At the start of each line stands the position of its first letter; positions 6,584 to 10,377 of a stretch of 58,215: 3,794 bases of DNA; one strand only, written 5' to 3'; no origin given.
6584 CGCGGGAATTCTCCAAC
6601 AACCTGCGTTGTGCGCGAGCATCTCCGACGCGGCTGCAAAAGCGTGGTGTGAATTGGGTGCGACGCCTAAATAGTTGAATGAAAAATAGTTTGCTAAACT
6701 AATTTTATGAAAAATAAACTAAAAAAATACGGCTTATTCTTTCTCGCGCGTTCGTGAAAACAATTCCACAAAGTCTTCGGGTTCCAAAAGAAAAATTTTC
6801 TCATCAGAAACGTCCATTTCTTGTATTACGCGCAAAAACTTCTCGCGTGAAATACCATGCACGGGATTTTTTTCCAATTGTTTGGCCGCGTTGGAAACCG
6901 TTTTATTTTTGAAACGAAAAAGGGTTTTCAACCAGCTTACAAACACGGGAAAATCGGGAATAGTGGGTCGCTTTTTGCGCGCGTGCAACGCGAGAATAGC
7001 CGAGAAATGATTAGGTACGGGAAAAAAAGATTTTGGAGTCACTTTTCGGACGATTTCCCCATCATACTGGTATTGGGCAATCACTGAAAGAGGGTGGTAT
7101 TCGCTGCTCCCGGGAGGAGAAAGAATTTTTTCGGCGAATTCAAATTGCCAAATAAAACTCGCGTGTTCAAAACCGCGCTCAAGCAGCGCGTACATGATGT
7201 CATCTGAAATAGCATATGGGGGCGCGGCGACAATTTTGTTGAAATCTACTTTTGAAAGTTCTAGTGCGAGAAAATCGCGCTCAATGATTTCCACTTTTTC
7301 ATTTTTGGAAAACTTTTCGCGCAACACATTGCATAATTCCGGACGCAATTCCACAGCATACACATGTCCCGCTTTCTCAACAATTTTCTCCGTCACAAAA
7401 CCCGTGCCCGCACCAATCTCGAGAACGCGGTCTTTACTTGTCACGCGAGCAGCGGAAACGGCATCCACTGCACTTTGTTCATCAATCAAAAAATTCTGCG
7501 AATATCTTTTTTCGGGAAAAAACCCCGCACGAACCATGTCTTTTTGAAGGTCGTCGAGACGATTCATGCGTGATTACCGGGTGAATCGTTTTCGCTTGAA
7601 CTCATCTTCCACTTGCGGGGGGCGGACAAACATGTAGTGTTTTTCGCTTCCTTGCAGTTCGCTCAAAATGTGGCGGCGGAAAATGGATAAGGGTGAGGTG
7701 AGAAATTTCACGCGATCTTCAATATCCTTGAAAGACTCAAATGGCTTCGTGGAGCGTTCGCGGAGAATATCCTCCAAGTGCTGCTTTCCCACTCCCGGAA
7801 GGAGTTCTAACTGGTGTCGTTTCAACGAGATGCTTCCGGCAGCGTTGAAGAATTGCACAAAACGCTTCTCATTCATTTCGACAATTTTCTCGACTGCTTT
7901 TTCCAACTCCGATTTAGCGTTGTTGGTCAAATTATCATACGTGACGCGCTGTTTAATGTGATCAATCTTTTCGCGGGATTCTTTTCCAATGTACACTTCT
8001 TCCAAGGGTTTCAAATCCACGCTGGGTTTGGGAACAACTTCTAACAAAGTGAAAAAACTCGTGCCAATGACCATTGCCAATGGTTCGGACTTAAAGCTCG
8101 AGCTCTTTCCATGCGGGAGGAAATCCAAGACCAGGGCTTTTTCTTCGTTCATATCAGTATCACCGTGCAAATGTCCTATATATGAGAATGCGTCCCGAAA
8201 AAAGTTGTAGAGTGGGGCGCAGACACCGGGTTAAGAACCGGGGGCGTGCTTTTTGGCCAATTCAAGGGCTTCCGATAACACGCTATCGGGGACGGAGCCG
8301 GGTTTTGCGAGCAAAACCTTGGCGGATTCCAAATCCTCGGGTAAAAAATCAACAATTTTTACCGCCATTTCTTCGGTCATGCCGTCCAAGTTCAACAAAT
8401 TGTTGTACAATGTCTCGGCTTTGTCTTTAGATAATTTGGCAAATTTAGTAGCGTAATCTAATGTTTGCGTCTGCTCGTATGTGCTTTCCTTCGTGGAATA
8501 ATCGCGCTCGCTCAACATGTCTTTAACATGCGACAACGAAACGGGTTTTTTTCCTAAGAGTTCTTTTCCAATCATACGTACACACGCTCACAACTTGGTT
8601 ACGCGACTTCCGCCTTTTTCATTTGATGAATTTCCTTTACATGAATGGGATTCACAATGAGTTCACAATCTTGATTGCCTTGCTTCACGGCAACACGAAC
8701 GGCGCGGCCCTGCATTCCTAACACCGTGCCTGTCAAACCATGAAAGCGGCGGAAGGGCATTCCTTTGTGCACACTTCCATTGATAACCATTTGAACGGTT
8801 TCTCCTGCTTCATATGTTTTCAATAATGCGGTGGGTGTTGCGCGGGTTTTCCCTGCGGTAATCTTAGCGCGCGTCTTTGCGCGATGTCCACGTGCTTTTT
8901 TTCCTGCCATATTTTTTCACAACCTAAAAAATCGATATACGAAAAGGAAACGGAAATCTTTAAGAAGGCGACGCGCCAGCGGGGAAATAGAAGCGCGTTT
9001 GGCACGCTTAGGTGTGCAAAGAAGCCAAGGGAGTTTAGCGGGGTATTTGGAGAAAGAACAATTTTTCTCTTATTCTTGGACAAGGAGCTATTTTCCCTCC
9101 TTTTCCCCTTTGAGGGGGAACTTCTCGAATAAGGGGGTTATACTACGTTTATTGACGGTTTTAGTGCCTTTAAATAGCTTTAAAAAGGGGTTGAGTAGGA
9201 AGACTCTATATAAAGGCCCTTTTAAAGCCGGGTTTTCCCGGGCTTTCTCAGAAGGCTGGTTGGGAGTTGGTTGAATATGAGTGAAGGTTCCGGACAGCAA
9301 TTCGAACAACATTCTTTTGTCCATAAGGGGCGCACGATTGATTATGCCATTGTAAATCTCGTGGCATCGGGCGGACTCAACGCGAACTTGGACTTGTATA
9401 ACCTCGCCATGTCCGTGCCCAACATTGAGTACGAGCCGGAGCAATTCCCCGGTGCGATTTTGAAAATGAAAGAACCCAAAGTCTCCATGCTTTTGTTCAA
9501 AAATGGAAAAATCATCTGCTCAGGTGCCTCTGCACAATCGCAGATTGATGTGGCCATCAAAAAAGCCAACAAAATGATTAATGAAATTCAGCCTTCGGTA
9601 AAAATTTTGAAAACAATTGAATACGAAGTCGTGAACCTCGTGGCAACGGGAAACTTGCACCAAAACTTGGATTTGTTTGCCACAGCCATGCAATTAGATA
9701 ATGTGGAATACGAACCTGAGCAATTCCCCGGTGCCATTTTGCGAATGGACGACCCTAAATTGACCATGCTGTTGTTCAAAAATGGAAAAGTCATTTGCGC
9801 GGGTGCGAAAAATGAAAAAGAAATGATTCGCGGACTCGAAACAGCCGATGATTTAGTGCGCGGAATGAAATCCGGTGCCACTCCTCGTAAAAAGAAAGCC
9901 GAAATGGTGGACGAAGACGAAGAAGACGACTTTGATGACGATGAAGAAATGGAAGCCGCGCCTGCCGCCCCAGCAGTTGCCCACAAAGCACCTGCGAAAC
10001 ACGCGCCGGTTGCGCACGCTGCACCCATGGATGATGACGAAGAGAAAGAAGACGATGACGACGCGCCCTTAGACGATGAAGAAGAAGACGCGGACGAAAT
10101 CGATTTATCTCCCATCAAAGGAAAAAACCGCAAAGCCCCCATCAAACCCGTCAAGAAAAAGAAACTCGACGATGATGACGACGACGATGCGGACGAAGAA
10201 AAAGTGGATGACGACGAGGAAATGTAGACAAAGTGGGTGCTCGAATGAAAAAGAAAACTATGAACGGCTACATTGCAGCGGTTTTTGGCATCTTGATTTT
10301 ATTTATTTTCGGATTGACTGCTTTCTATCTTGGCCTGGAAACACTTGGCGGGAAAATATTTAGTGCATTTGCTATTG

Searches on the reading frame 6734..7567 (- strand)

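Call 71: search_protein_families(library=pfam, proteins=[window:6734-7567:-], max_evalue=0.001)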
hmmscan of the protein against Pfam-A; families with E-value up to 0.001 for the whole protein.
window:6734-7567:- (277 aa): 9 families
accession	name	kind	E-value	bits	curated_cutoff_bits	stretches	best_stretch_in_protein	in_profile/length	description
PF00398.26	RrnaAD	-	9.3e-48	163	24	1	20-253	6-246/263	Ribosomal RNA adenine dimethylase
PF13649.12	Methyltransf_25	-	6.8e-09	36.7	27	1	48-115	1-71/97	Methyltransferase domain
PF08241.18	Methyltransf_11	-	1.1e-05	26.3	21.2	1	49-107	1-59/95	Methyltransferase domain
PF08242.18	Methyltransf_12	-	7.4e-05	23.8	30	1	49-107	1-61/98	Methyltransferase domain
PF05175.20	MTS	-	7.8e-05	22.8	23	1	44-136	31-126/170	Methyltransferase small domain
PF05219.18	DREV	-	0.00017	21.2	26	1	36-85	86-135/265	DREV methyltransferase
PF02475.24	TRM5-TYW2_MTfase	-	0.00034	21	28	1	39-126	31-122/164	TRM5/TYW2 methyltransferase domain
PF01135.25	PCMT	-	0.00036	20.8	20.3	1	42-91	71-123/210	Protein-L-isoaspartate(D-aspartate) O-methyltransferase (PCMT)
PF13847.12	Methyltransf_31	-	0.00038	20.6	27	1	44-115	3-81/145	Methyltransferase domain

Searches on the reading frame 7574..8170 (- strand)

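Call 71: search_protein_families(library=pfam, proteins=[window:7574-8170:-], max_evalue=0.001)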
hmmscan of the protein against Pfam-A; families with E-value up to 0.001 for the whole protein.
window:7574-8170:- (198 aa): 2 families
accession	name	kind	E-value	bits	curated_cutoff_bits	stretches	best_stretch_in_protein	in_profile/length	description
PF04919.18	DUF655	-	1.2e-61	208.2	22.2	1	9-183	2-181/181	Protein of unknown function (DUF655)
PF14579.12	HHH_6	-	0.00011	22.7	25.6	0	122-155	28-62/90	Helix-hairpin-helix motif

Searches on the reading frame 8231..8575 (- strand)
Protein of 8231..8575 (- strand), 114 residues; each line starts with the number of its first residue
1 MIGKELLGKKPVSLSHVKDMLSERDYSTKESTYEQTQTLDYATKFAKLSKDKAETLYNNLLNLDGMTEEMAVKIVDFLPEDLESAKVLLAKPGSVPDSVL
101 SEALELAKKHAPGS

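Call 71: search_protein_families(library=pfam, proteins=[window:8231-8575:-], max_evalue=0.001)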
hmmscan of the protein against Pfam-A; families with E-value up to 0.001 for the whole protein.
window:8231-8575:- (114 aa): 1 family
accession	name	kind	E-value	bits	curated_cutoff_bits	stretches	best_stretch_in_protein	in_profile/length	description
PF03874.21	RNA_pol_Rpb4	-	7.3e-09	36.4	25.6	1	22-91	26-95/116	RNA polymerase Rpb4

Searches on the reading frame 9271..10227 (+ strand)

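Call 6: search_protein_families(library=pfam, proteins=[window:9271-10227:+])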
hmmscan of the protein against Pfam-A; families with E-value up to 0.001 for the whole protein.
window:9271-10227:+ (318 aa): 1 family
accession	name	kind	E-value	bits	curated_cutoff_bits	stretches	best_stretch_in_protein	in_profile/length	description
PF00352.27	TBP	-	4.5e-49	164.7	22.9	2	118-191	2-77/85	Transcription factor TFIID (or TATA-binding protein, TBP)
